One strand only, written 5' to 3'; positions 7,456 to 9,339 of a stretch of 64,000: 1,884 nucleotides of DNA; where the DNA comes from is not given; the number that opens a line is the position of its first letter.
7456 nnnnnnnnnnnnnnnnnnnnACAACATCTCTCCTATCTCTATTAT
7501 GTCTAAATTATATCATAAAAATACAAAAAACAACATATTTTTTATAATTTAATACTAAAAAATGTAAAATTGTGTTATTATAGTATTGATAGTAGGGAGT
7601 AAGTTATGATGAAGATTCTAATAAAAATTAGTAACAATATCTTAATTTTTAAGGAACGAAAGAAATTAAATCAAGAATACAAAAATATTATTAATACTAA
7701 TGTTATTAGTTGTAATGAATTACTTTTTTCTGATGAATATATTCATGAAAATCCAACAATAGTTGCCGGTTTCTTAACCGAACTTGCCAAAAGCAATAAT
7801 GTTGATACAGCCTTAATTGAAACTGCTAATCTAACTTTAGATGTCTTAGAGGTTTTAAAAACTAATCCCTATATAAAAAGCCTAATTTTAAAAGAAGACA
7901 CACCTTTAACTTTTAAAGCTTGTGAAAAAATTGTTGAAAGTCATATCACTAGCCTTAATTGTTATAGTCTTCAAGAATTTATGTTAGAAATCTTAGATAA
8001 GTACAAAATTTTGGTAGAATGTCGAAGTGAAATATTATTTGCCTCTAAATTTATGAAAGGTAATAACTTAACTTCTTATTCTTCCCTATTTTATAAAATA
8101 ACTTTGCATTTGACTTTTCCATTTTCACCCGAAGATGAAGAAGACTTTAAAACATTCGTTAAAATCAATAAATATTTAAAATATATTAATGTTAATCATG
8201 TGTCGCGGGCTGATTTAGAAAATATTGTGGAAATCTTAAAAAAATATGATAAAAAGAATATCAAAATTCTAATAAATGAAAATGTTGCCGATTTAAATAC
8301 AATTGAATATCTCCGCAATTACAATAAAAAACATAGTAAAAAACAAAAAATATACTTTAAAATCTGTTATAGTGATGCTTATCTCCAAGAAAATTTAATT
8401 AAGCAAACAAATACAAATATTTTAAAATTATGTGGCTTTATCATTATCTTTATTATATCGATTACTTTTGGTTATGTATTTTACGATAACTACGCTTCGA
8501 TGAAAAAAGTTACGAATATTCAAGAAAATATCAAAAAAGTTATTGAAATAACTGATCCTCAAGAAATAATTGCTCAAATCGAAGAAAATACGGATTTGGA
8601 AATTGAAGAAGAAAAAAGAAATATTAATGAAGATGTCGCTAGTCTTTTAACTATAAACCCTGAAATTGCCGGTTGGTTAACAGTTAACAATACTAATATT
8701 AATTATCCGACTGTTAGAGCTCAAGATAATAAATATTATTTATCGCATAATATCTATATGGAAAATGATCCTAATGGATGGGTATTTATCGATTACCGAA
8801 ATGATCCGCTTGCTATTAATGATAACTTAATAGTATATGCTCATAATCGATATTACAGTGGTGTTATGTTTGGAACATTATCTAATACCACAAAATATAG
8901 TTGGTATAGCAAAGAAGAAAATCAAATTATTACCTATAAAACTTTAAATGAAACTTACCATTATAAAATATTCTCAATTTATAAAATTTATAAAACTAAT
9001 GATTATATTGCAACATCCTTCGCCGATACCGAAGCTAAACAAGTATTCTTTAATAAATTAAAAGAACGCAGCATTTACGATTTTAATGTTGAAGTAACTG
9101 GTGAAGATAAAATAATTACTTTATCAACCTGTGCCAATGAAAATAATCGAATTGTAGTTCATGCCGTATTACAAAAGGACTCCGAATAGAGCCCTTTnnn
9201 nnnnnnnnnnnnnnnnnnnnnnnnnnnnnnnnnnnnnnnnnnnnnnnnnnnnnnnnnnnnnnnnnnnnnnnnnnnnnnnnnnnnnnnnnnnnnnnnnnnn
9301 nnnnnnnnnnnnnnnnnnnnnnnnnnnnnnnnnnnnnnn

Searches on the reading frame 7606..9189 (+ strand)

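Call 65: search_protein_families(library=pfam, proteins=[window:7606-9189:+], max_evalue=0.00001)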
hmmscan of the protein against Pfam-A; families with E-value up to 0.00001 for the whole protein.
window:7606-9189:+ (527 aa): 1 family
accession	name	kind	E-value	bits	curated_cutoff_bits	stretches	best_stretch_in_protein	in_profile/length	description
PF04203.18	Sortase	-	9.8e-13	48.4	26.6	1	359-522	2-124/125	Sortase domain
